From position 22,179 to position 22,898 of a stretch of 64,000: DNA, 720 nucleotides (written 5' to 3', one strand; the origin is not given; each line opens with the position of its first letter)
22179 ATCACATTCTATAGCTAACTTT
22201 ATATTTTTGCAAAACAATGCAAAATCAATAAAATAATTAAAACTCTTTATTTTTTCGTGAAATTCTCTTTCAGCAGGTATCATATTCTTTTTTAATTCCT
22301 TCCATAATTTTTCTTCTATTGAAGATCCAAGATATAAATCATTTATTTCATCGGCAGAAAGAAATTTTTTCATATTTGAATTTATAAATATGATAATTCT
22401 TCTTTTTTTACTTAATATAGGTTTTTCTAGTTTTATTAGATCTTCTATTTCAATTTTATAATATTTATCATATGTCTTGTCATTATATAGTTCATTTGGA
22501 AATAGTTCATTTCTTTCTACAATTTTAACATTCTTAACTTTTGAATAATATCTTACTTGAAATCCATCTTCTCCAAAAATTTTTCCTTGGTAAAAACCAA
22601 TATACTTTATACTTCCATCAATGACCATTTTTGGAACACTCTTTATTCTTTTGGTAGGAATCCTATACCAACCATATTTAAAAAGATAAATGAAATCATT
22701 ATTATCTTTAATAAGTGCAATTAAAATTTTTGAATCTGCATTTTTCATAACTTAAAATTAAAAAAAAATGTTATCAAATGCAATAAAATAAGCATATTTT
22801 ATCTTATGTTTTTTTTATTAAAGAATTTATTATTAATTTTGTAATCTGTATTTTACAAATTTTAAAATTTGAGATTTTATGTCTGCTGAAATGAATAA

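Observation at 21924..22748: DUF559 (Vsr-like) nuclease fused to an unknown N-terminal domain, sitting next to the tRNA-Tyr/Gly/Thr/Trp cluster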

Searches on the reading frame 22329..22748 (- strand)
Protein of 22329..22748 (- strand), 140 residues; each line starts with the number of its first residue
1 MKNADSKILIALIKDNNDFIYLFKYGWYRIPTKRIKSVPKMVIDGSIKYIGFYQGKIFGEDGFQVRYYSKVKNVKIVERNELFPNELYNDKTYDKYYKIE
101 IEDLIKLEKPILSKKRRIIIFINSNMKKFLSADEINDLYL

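Call 29: predict_structure(alignment_id=A2)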
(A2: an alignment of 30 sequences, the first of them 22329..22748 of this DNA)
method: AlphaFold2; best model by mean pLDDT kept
length: 140 residues; sequences in the alignment: 30
mean_pLDDT: 94.2   pTM: 0.87
mean pLDDT of the five models: 94.2, 94.0, 93.9, 93.5, 93.2
residues with pLDDT >= 90: 124; 70-90: 13; 50-70: 3; < 50: 0
segments of 3 or more residues with pLDDT < 50: none
pLDDT, mean of each block of 10 residues (from residue 1): 84 94 96 90 97 95 97 98 95 97 97 90 96 92
secondary structure, 60 per line:
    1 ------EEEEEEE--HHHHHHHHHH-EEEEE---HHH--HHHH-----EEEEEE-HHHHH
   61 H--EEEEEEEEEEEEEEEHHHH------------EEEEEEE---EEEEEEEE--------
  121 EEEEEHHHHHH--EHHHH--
elements in order: E7-13 H16-25 E27-31 H40-43 E49-54 H56-61 E64-78 H79-82 E95-101 E105-112 E121-125 H126-131 H135-138

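Call 32: search_protein_families(library=pfam, alignment_id=A2, max_evalue=10)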
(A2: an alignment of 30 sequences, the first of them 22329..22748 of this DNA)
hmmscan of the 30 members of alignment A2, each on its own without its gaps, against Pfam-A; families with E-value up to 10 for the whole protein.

A. member 1, window:22329-22748:- (140 aa): 1 family
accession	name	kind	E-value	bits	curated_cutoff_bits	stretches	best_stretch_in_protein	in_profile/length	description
PF13192.12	Thioredoxin_3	-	0.16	12.5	24.8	1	33-51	45-63/76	Thioredoxin domain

B. families by the number of members that match (of 30 scanned): 7 families
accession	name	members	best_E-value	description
PF12967.12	DUF3855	2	0.042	Domain of Unknown Function with PDB structure (DUF3855)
PF05847.17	Baculo_LEF-3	1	0.026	Nucleopolyhedrovirus late expression factor 3 (LEF-3)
PF09188.15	DUF1951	1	0.054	Domain of unknown function (DUF1951)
PF16409.10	DUF5017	1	0.073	Domain of unknown function (DUF5017)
PF13192.12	Thioredoxin_3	1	0.16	Thioredoxin domain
PF07151.18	DUF1391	1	0.26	Protein of unknown function (DUF1391)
PF01547.30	SBP_bac_1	1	0.33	Bacterial extracellular solute-binding protein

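Call 33: search_solved_structures(query=A2, max_evalue=10, show_alignments=2)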
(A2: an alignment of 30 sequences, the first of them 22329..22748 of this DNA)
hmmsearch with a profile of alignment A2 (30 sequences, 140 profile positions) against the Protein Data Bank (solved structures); distinct sequences matched with E-value up to 10: 3.
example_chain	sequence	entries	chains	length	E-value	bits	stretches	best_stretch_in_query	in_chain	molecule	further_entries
2j04_A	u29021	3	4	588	0.073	16.1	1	43-128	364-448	HYPOTHETICAL PROTEIN YPL007C | Transcription factor tau 60 kDa subunit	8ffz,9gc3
1o22_A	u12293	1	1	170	0.15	15.1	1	12-47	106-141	orphan protein TM0875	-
1j1v_A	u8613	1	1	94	0.9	12.6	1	90-121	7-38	Chromosomal replication initiator protein dnaA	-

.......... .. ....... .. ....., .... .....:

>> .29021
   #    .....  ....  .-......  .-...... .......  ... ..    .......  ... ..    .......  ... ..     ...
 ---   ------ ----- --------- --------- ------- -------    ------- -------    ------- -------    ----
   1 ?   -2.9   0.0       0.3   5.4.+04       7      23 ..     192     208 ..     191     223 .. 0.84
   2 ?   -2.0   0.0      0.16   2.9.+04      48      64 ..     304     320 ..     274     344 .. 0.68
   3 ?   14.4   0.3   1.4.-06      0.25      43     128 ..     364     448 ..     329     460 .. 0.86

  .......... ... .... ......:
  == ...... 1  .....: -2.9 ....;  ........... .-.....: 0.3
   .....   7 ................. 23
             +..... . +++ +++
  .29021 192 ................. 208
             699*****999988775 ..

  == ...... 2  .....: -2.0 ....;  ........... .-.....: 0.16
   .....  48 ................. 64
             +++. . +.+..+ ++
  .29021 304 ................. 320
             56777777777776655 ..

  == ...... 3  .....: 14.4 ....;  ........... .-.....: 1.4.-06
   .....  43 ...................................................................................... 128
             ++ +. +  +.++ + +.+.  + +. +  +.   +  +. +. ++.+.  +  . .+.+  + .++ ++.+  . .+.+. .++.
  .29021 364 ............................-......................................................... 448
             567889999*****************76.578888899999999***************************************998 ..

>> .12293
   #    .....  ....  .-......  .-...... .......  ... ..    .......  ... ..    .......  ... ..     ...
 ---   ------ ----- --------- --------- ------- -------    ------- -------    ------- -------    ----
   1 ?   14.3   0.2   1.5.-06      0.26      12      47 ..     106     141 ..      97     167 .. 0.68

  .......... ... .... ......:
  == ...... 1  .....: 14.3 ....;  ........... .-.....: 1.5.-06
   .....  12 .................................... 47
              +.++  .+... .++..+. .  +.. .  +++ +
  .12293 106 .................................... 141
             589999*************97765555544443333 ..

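Call 45: search_protein_representatives(alignment_id=A2)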
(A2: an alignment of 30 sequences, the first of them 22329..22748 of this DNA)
Query: 30 sequences, 140 profile positions. Proteins with E-value up to 0.001 (for the whole library): 1065; up to 1e-10: 580; up to 1e-30: 136. The best 150 are listed.
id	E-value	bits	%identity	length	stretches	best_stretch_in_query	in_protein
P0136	3.5e-62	224.6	-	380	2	6-140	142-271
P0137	2.7e-53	195.8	-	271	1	2-139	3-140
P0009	5.1e-53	194.9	-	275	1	3-139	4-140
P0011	7.2e-53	194.4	-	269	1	2-139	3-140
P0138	2.7e-52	192.6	-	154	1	1-140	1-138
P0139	5.3e-52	191.6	-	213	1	2-140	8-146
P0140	1.1e-50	187.4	-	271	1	3-139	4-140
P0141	7.8e-49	181.4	-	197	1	4-139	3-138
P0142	7.6e-48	178.1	-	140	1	3-136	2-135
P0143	2.5e-46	173.2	-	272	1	4-140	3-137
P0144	2.7e-46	173.1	-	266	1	7-140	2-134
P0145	6.2e-46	171.9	-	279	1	5-140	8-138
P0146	4.1e-45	169.3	-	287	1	4-140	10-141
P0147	6.4e-45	168.7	-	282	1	2-140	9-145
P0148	9.7e-45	168.1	-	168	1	4-139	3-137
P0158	6.7e-43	162.1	-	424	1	4-127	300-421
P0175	4.4e-40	153.0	-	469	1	8-140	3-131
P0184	1.2e-38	148.3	-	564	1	5-139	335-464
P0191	1.0e-37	145.3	-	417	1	5-140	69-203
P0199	7.8e-37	142.5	-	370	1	5-138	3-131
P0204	1.6e-36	141.5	-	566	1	6-139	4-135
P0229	2.1e-33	131.4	-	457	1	9-139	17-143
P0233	3.5e-33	130.6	-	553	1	5-139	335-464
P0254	9.8e-32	125.9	-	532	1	5-140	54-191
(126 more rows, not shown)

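Call 46: search_protein_families(library=pfam, proteins=[P0136, P0158, P0175, P0184, P0204, P0233, P0254, P0229, P0191, P0199], max_evalue=0.001)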
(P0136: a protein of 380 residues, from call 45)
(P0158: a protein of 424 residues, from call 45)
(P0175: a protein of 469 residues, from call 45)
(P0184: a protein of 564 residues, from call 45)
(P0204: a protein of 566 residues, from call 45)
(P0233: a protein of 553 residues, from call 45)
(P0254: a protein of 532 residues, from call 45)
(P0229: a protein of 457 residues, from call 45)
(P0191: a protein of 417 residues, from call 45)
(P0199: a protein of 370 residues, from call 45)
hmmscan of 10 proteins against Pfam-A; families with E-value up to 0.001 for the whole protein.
P0136 (380 aa): 0 families

P0158 (424 aa): 6 families
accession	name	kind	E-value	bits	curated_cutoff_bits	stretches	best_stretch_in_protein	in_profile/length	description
PF01230.28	HIT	-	1.3e-18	67.9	21.5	1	177-267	7-97/98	HIT domain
PF11969.13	DcpS_C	-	7.4e-11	43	24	1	171-264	9-101/114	Scavenger mRNA decapping enzyme C-term binding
PF13489.12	Methyltransf_23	-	8.2e-11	42.3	27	1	23-112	13-119/164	Methyltransferase domain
PF08242.18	Methyltransf_12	-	8.1e-06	26.9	30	0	70-106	64-97/98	Methyltransferase domain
PF13649.12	Methyltransf_25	-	1.4e-05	26.1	27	0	68-105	60-97/97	Methyltransferase domain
PF08241.18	Methyltransf_11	-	2.7e-05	25.2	21.2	0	68-109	56-95/95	Methyltransferase domain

P0175 (469 aa): 5 families
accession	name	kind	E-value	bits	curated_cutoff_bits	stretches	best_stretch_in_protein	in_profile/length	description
PF04002.20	RadC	-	2e-46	157.3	22.1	1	350-467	3-120/121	RadC-like JAB domain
PF04480.18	DUF559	-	3.6e-11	43.3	20.6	1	132-231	14-107/109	Protein of unknown function (DUF559)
PF20582.4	UPF0758_N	-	7.6e-11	42.4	27.1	1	247-318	5-75/77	UPF0758 N-terminal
PF18741.7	MTES_1575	-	1.3e-10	41.6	38.2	1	152-231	12-95/96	REase_MTES_1575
PF14464.11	Prok-JAB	-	0.00011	22.5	25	1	360-443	11-95/114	Prokaryotic homologs of the JAB domain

P0184 (564 aa): 2 families
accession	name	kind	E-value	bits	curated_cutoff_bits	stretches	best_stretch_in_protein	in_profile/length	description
PF03851.20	UvdE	-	3.4e-45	154.9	24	1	35-239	45-253/275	UV-endonuclease UvdE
PF01261.30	AP_endonuc_2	-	2.3e-07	31.2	31.1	1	78-205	28-165/249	Xylose isomerase-like TIM barrel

P0204 (566 aa): 9 families
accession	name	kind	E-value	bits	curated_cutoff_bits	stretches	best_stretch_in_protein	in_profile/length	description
PF08241.18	Methyltransf_11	-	3.8e-19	69.5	21.2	1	355-452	1-94/95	Methyltransferase domain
PF13649.12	Methyltransf_25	-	5.7e-16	59.4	27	1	354-449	1-97/97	Methyltransferase domain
PF13489.12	Methyltransf_23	-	2.9e-12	47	27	1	348-469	20-130/164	Methyltransferase domain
PF08242.18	Methyltransf_12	-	7.3e-12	46.3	30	1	355-451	1-98/98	Methyltransferase domain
PF13847.12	Methyltransf_31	-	2.8e-11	43.8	27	1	353-467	6-118/145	Methyltransferase domain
PF01209.24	Ubie_methyltran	-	9.1e-08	32.2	20.1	1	351-465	48-163/233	ubiE/COQ5 methyltransferase family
PF04480.18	DUF559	-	5.3e-06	26.7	20.6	1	166-227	42-98/109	Protein of unknown function (DUF559)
PF18741.7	MTES_1575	-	4.9e-05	23.8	38.2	1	168-221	25-80/96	REase_MTES_1575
PF05148.21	Methyltransf_8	-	0.00016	22.1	27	1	406-469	110-171/219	Hypothetical methyltransferase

P0233 (553 aa): 2 families
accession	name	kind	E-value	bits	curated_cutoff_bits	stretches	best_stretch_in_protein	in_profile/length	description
PF03851.20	UvdE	-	1.6e-28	100.1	24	1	36-238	46-253/275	UV-endonuclease UvdE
PF01261.30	AP_endonuc_2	-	0.00026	21.2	31.1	1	77-173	27-125/249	Xylose isomerase-like TIM barrel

P0254 (532 aa): 2 families
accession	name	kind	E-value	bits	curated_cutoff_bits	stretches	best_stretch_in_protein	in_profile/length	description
PF00570.28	HRDC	-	2.4e-18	66.3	23.8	1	346-411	2-67/68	HRDC domain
PF04480.18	DUF559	-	3.5e-09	36.9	20.6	1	193-285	15-96/109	Protein of unknown function (DUF559)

P0229 (457 aa): 3 families
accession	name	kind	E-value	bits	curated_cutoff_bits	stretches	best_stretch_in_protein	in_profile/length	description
PF18741.7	MTES_1575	-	3.1e-11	43.6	38.2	1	175-242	24-93/96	REase_MTES_1575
PF04480.18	DUF559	-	6.3e-09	36.1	20.6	1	148-244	17-107/109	Protein of unknown function (DUF559)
PF13646.12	HEAT_2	-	9.5e-09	35.9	27.7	1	367-453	2-88/88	HEAT repeats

P0191 (417 aa): 2 families
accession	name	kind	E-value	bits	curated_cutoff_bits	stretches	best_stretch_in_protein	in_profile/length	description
PF04480.18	DUF559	-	1.1e-09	38.5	20.6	1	205-295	15-99/109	Protein of unknown function (DUF559)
PF18741.7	MTES_1575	-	9.5e-07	29.3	38.2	1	233-290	23-82/96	REase_MTES_1575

P0199 (370 aa): 1 family
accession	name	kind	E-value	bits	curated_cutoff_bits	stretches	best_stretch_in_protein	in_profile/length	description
PF12686.12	DUF3800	-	1.5e-06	29.4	21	1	170-343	1-148/149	Protein of unknown function (DUF3800)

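Call 64: fold_search(model_id=the predicted structure, library=pdb)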
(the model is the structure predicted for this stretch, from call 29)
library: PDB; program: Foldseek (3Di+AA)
matches with E <= 10: 516; with E <= 0.001: 3
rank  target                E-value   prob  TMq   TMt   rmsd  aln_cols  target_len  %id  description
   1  4rdo_F                8.7e-04  1.00  0.42  0.42   4.8       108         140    9  Structure of YTH-YTHDF2 in the free state (released 2014-12-24)
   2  5h8a_C                9.2e-04  1.00  0.43  0.36   4.7       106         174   10  Mmi1 YTH domain (released 2016-01-13)
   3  4wqn_A                9.2e-04  1.00  0.43  0.41   5.2       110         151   10  Crystal structure of N6-methyladenosine RNA reader YTHDF2 (released 2014-11-19)
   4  5eip_A                1.0e-03  1.00  0.43  0.45   4.6       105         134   11  apo-structure of YTH domain of SpMmi1 (released 2016-01-27)
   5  5h8a_B                1.1e-03  1.00  0.43  0.37   4.8       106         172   11  Mmi1 YTH domain (released 2016-01-13)
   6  7z8w_B                1.2e-03  1.00  0.43  0.40   5.3       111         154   12  Crystal structure of YTHDF2 with compound YLI_DC1_018 (released 2022-03-30)
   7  4rdo_E                1.2e-03  1.00  0.41  0.41   5.1       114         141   11  Structure of YTH-YTHDF2 in the free state (released 2014-12-24)
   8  6fpx_E                1.2e-03  1.00  0.39  0.33   5.8       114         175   12  Structure of S. pombe Mmi1 in complex with 11-mer RNA (released 2018-05-09)
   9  5eim_A                1.9e-03  1.00  0.43  0.39   5.9       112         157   12  YTH domain-containing protein mmi1 and RNA complex (released 2016-01-27)
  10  8bs5                  1.9e-03  1.00  0.43  0.38   4.7       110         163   12  Crystal structure of YTHDF3 YTH domain open conformation (released 2023-12-13)
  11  5h8a_D                2.1e-03  1.00  0.42  0.36   4.9       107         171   11  Mmi1 YTH domain (released 2016-01-13)
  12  4rdn_B                2.2e-03  1.00  0.42  0.40   5.0       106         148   10  Structure of YTH-YTHDF2 in complex with m6A (released 2014-12-24)
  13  7r5w_A                2.4e-03  1.00  0.41  0.39   5.6       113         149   12  Crystal structure of YTHDF2 with compound YLI_DF_029 (released 2022-03-16)
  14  6zot_A                2.4e-03  1.00  0.38  0.36   4.7       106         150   13  Crystal structure of YTHDF3 YTH domain in complex with m6A RNA (released 2020-10-28)
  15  6n0s                  2.5e-03  1.00  0.52  0.42   6.7       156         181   15  N-terminal domain of Staphylothermus marinus McrB (released 2019-11-13)
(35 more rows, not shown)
